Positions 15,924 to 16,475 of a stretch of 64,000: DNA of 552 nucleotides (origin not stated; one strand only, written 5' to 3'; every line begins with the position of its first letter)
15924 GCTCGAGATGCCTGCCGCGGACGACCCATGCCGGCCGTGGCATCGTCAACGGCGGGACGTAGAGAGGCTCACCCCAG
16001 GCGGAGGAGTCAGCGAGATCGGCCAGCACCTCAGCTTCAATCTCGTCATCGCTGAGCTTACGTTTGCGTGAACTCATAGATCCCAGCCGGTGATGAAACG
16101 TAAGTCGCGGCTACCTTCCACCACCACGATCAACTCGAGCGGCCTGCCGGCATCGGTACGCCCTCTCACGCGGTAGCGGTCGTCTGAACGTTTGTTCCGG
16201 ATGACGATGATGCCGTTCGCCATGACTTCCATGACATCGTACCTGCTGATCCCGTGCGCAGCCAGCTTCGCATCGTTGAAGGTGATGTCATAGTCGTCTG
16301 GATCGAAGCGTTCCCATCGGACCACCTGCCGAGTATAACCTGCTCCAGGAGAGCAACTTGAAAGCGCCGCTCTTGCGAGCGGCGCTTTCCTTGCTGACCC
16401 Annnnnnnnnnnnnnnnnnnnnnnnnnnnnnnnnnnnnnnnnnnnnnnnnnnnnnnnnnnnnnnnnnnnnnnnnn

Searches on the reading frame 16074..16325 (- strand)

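Call 3: search_protein_families(library=pfam, proteins=[window:16074-16325:-], max_evalue=0.1)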
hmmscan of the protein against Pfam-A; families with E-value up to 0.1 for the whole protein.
window:16074-16325:- (83 aa): 2 families
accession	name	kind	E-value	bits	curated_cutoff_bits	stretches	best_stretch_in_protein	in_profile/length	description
PF14076.12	DUF4258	-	4.1e-07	30.6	25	1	20-79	8-68/71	Domain of unknown function (DUF4258)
PF04365.19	BrnT_toxin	-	0.0019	18.9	34.5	1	17-79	6-69/77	Ribonuclease toxin, BrnT, of type II toxin-antitoxin system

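Call 4: search_protein_families(library=padloc, proteins=[window:16074-16325:-], max_evalue=0.1)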
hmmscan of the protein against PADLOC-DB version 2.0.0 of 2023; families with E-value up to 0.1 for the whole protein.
window:16074-16325:- (83 aa): 0 families

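Call 11: search_protein_families(library=ncbifam, proteins=[window:16074-16325:-], max_evalue=0.1)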
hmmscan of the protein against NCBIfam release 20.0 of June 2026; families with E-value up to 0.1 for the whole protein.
window:16074-16325:- (83 aa): 1 family
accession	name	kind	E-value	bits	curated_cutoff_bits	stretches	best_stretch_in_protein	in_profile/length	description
NF006343.0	PRK08570.1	equivalog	0.089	12.8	131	0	22-57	32-67/150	50S ribosomal protein L19e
